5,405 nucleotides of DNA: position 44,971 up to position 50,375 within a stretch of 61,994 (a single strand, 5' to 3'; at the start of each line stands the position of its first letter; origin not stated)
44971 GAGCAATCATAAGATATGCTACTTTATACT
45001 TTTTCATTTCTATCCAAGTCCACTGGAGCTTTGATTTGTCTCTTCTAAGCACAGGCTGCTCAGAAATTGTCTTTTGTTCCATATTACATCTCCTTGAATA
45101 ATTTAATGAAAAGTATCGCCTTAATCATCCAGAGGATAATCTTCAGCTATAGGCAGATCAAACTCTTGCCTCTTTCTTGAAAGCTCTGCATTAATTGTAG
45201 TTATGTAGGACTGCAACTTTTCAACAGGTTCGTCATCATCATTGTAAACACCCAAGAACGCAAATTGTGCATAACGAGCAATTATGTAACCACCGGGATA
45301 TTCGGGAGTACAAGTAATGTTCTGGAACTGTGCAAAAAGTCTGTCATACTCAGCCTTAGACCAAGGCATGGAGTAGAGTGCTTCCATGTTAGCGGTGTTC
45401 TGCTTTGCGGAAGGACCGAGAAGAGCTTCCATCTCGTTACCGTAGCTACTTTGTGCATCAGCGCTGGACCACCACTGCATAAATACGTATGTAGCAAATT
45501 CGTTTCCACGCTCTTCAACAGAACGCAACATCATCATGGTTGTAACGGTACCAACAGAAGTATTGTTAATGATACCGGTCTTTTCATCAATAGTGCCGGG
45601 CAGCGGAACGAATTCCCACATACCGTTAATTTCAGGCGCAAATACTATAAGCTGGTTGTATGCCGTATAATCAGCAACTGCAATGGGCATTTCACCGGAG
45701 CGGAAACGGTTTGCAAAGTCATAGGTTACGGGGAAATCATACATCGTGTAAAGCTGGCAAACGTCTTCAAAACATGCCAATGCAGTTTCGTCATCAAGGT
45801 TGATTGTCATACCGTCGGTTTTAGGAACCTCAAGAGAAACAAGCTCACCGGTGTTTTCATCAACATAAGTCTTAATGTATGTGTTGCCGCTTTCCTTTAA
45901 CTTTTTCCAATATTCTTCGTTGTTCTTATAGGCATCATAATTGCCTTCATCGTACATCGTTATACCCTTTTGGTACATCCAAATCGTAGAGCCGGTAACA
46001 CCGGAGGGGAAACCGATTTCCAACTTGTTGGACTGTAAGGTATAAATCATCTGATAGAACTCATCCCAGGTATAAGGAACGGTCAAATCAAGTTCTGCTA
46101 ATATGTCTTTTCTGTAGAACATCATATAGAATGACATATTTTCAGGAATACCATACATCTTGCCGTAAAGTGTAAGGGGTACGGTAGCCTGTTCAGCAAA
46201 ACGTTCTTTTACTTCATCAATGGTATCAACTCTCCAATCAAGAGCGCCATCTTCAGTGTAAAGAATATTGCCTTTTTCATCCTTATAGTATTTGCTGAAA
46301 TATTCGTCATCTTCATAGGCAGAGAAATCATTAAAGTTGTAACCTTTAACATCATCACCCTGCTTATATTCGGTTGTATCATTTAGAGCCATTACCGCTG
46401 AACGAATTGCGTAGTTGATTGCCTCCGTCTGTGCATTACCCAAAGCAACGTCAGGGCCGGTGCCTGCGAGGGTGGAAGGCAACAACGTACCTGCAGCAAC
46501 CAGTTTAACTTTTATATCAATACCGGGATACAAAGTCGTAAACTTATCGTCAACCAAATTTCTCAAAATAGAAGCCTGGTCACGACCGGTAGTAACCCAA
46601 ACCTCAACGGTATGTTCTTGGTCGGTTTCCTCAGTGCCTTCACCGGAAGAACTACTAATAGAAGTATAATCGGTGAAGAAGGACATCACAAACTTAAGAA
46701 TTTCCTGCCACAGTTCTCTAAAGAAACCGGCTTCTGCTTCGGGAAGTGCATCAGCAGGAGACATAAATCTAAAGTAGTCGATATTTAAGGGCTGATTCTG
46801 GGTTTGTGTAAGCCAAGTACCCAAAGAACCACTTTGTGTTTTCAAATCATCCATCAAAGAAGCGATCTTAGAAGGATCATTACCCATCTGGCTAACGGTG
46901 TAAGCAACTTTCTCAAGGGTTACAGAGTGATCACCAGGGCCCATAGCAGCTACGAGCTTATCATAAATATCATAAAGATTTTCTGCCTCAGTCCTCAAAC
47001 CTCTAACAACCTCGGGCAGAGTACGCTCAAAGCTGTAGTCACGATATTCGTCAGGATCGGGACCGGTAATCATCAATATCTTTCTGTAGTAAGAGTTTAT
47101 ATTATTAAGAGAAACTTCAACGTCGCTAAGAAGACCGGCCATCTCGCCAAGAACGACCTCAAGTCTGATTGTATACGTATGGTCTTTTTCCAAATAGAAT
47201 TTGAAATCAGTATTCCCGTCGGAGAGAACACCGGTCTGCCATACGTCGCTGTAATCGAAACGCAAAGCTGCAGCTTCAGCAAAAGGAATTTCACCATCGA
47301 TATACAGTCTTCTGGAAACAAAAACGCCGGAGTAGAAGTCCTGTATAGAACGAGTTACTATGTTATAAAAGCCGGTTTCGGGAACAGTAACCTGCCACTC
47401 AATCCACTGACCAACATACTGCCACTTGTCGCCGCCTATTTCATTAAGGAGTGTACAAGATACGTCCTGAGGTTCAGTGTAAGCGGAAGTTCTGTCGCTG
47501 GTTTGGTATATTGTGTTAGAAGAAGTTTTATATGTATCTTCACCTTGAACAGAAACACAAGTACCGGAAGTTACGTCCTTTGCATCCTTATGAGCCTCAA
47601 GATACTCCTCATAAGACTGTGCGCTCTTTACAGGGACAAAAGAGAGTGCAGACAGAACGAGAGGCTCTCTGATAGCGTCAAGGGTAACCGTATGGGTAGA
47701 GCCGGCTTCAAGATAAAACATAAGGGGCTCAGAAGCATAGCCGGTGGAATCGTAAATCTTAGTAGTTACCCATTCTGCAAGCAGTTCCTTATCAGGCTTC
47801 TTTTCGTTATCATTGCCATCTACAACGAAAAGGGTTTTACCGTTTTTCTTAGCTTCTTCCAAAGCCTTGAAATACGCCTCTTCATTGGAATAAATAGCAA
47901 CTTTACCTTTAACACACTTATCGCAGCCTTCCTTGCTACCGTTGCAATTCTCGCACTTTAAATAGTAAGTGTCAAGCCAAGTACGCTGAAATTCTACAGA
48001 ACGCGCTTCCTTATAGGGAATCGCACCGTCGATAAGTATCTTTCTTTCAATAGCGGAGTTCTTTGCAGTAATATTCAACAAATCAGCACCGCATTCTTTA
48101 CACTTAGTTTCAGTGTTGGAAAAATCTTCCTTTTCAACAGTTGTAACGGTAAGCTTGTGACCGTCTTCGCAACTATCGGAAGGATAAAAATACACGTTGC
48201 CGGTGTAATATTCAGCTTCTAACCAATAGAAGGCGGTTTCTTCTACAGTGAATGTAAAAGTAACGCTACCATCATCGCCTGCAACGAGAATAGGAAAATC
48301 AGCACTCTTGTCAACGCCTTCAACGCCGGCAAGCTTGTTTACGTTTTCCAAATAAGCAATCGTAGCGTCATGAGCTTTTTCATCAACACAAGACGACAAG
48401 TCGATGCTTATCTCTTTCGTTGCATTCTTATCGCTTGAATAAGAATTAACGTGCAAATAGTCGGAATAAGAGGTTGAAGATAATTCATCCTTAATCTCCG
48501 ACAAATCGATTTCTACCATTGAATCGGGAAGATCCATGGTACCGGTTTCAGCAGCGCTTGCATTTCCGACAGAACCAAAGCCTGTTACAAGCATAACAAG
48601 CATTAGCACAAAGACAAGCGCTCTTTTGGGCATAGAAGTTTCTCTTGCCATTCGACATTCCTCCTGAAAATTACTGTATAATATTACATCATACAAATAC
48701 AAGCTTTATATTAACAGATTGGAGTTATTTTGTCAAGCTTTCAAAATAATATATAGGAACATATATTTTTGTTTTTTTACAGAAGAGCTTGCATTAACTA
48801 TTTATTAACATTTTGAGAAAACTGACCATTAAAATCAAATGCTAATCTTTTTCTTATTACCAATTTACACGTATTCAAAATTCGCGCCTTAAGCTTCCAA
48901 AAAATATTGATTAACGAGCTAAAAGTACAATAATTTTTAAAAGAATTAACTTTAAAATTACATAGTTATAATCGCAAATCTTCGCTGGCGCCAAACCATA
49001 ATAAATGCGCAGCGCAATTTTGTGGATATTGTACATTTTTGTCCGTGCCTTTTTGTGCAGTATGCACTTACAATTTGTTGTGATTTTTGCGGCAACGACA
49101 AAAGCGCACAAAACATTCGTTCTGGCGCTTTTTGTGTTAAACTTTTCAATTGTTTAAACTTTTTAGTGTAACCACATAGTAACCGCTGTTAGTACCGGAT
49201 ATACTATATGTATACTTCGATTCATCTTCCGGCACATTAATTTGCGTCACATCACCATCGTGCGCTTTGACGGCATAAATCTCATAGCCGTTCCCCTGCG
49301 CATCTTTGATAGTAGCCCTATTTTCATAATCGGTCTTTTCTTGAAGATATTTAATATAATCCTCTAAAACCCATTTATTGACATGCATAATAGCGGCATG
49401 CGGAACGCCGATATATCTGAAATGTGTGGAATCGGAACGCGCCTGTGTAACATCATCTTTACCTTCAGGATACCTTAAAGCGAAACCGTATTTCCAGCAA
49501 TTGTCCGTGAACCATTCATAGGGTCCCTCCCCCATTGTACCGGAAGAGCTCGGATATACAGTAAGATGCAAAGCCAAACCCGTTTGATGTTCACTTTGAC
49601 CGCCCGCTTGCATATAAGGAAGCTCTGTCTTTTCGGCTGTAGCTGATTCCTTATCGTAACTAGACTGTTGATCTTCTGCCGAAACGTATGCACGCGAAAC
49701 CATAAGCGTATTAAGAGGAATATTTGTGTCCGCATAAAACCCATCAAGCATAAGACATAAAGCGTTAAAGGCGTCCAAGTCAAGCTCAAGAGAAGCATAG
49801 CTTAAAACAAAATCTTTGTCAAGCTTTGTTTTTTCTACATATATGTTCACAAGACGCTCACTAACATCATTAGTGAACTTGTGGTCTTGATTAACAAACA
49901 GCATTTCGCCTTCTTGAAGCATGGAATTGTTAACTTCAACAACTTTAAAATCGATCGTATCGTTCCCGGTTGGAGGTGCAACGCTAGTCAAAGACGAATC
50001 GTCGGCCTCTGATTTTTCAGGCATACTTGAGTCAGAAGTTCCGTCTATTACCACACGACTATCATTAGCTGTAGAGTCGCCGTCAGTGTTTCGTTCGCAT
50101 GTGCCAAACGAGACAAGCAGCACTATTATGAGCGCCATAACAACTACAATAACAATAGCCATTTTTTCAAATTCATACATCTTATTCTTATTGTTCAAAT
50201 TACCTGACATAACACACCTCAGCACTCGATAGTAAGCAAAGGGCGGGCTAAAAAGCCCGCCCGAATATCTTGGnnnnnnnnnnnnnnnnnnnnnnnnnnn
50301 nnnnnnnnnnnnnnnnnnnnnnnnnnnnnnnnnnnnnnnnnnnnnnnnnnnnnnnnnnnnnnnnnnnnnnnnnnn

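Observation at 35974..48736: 12.7 kb operon: one giant binding protein, two permease pairs, an NHL-TPR-Yip1 fusion and a ~950-aa unknown, but no ATPase or regulator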

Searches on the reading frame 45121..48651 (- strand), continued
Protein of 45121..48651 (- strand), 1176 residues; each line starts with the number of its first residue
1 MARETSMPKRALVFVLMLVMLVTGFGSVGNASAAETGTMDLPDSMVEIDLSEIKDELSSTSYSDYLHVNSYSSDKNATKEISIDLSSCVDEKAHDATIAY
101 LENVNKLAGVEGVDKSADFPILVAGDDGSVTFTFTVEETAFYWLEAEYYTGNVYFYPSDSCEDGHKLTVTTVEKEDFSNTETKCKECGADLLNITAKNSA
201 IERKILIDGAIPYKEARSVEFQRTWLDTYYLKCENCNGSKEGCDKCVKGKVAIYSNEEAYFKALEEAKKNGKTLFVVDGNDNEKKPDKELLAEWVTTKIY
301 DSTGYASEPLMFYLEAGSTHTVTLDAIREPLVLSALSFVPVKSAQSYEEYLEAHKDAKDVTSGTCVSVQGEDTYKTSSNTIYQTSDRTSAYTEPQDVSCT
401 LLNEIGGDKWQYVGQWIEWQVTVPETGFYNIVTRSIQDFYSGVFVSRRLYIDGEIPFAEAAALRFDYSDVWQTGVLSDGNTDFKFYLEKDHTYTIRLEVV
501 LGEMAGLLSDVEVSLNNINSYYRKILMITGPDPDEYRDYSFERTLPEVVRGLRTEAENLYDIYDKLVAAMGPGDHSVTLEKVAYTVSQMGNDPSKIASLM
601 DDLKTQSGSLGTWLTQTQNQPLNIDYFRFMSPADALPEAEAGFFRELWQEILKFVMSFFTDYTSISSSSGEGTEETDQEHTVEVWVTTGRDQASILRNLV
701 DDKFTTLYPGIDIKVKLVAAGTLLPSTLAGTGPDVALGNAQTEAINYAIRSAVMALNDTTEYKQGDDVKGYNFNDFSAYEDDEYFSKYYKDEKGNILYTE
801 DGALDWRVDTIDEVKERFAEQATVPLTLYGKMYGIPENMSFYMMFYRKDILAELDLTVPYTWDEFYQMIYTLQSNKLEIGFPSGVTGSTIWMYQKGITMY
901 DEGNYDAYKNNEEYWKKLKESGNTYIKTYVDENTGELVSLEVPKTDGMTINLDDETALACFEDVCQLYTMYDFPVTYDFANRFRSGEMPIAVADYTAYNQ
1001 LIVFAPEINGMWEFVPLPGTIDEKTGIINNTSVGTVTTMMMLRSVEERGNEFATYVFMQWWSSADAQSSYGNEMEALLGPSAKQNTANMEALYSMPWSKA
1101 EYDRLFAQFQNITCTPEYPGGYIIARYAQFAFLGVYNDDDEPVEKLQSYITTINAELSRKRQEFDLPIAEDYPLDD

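Call 93: fold_search(model_id=the predicted structure, library=pdb)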
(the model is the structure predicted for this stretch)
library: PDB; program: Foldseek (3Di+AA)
matches with E <= 10: 1297; with E <= 0.001: 902
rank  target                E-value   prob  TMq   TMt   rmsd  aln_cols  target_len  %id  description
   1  5ci5_B                1.0e-15  1.00  0.26  0.68   6.8       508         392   14  Crystal Structure of an ABC transporter Solute Binding Protein from Thermotoga Lettingae TMO (Tlet_1705, TARGET EFI-51 (released 2015-07-22)
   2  3uor_B                1.1e-14  1.00  0.28  0.79   4.7       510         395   15  The structure of the sugar-binding protein MalE from the phytopathogen Xanthomonas citri (released 2011-12-14)
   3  3uor_A                1.1e-14  1.00  0.28  0.77   4.9       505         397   15  The structure of the sugar-binding protein MalE from the phytopathogen Xanthomonas citri (released 2011-12-14)
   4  9xfu_A                1.3e-14  1.00  0.27  0.73   6.4       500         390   16  Cycloisomaltooligosaccharide binding protein in complex with isomaltoheptaose (released 2026-03-25)
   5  9xf5_A                1.6e-14  1.00  0.26  0.72   6.6       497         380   16  Cycloisomaltooligosaccharide binding protein in complex with cycloisomaltooctaose (released 2026-03-25)
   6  3iot_A                1.9e-14  1.00  0.27  0.75   5.3       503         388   12  Huntingtin amino-terminal region with 17 Gln residues - crystal C92-b (released 2009-09-29)
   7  6dts_A                1.9e-14  1.00  0.26  0.70   5.9       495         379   15  Maltotetraose bound T. maritima MalE2 (released 2018-09-19)
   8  5ysb_A                4.5e-14  1.00  0.28  0.80   4.0       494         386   16  Crystal structure of beta-1,2-glucooligosaccharide binding protein in ligand-free form (released 2018-05-02)
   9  6dtu_A                4.5e-14  1.00  0.25  0.66   6.2       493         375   14  Maltotetraose bound T. maritima MalE1 (released 2018-09-19)
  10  1urd_A                5.5e-14  1.00  0.25  0.69   6.8       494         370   13  X-ray structures of the maltose-maltodextrin binding protein of the thermoacidophilic bacterium Alicyclobacillus acido (released 2003-12-11)
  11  3iot_B                5.8e-14  1.00  0.27  0.73   5.3       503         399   12  Huntingtin amino-terminal region with 17 Gln residues - crystal C92-b (released 2009-09-29)
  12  2ghb_B                5.8e-14  1.00  0.26  0.75   5.7       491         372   14  Thermotoga maritima maltotriose binding protein, ligand free form (released 2007-02-06)
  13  5f7v_A                5.8e-14  1.00  0.25  0.67   5.9       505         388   12  ABC substrate-binding protein Lmo0181 from Listeria monocytogenes in complex with cycloalternan (released 2016-09-07)
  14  5ci5_A                7.1e-14  1.00  0.26  0.69   6.2       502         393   15  Crystal Structure of an ABC transporter Solute Binding Protein from Thermotoga Lettingae TMO (Tlet_1705, TARGET EFI-51 (released 2015-07-22)
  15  1urg_A                7.1e-14  1.00  0.25  0.70   6.7       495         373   14  X-ray structures from the maltose-maltodextrin binding protein of the thermoacidophilic bacterium Alicyclobacillus aci (released 2003-12-11)
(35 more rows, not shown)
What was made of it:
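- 45121..48651 (-): Gene A: giant secreted binding protein (1176 aa). Signal peptide, beta-sandwich domains (~120-232, 287-340, 365-500), four-helix bundle (504-618), MalE-type SBP fold (681-1165). Foldseek matches to oligosaccharide SBPs, target-normalised TM up to 0.81 (call 93).
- On CUT1 binding-protein-dependent ABC importer (TC 3.A.1.1): Foldseek target-normalised TM up to 0.81 to oligosaccharide SBPs (call 93).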

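Call 103: list_cluster_members(proteins=[P0154, P0155, P0160, P0176, P0190, P0206, P0244, P0271, P0288, P0292])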
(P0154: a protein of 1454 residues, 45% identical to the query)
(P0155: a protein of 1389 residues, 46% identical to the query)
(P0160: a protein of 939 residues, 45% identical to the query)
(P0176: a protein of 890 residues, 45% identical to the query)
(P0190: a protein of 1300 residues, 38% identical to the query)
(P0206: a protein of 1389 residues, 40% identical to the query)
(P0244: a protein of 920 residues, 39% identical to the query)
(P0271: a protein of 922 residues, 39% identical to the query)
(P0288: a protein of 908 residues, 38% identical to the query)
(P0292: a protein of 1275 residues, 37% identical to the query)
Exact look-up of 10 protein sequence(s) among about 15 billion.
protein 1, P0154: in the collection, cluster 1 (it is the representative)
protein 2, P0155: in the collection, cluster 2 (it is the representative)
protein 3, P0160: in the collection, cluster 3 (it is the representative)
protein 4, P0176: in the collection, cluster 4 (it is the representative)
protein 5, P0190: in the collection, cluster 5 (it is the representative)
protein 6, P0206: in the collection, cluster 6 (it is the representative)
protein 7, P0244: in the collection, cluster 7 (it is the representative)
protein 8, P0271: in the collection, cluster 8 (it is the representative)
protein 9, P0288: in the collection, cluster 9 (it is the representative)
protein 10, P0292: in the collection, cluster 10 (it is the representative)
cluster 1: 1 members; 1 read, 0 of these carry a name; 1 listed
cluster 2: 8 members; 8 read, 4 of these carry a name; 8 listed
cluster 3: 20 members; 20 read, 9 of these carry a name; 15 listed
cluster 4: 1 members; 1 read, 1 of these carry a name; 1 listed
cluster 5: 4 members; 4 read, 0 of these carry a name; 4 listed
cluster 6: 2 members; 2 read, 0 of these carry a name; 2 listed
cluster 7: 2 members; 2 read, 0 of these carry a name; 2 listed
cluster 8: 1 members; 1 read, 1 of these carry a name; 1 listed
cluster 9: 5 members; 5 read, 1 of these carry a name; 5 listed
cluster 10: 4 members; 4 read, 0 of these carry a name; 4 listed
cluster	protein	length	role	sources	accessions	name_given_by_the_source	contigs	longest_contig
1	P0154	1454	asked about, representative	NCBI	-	-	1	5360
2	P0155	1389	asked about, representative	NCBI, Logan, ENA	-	-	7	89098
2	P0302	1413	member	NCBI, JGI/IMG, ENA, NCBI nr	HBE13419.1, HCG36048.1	MAG TPA: hypothetical protein DCY74_04545 [Clostridiales bacterium] | maltose-binding protein MalE | hypothetical protein [Clostridiales bacterium]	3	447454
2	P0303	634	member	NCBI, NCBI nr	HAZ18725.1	MAG TPA: hypothetical protein DCY75_00955, partial [Clostridiales bacterium] | hypothetical protein [Clostridiales bacterium]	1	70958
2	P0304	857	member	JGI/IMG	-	ABC-type glycerol-3-phosphate transport system substrate-binding protein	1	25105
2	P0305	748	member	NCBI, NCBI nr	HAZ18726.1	MAG TPA: ABC transporter substrate-binding protein, partial [Clostridiales bacterium] | ABC transporter substrate-binding protein [Clostridiales bacterium]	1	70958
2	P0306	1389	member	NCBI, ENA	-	-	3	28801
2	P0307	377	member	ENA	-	-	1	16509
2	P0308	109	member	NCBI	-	-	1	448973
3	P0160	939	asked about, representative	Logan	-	-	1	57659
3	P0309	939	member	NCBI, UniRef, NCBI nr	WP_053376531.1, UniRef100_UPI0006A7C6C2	extracellular solute-binding protein [Paenibacillus sp. FJAT-27812] | extracellular solute-binding protein n=1 Tax=Paenibacillus sp. FJAT-27812 TaxID=1684143 ...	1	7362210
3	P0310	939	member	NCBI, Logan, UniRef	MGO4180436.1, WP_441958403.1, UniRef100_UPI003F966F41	extracellular solute-binding protein [Paenibacillus sp. TAF43_2] | extracellular solute-binding protein n=1 Tax=Paenibacillus sp. TAF43_2 TaxID=3233069 ...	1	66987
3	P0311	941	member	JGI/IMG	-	ABC-type glycerol-3-phosphate transport system substrate-binding protein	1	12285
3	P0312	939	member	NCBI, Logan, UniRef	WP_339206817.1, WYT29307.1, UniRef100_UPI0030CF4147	extracellular solute-binding protein [Paenibacillus sp. FSL K6-3182] | extracellular solute-binding protein n=1 Tax=Paenibacillus sp. FSL K6-3182 TaxID=2921495 ...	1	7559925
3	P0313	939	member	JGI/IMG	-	ABC-type glycerol-3-phosphate transport system substrate-binding protein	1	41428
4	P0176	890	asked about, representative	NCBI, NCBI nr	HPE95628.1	MAG TPA: extracellular solute-binding protein, partial [Bacillota bacterium] | extracellular solute-binding protein [Bacillota bacterium]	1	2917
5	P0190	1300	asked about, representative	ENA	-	-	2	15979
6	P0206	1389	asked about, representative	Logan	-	-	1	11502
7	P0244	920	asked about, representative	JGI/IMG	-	-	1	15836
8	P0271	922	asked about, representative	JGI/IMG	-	ABC-type glycerol-3-phosphate transport system substrate-binding protein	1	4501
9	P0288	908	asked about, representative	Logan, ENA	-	-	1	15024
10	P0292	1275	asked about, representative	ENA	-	-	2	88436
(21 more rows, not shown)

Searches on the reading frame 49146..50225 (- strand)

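Call 9: search_protein_families(library=pfam, proteins=[window:49146-50225:-], max_evalue=0.001)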
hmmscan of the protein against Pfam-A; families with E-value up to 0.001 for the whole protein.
window:49146-50225:- (359 aa): 1 family
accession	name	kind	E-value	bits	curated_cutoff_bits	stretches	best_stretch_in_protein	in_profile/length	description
PF02557.22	VanY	-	1.8e-14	54.1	25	1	173-273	25-131/132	D-alanyl-D-alanine carboxypeptidase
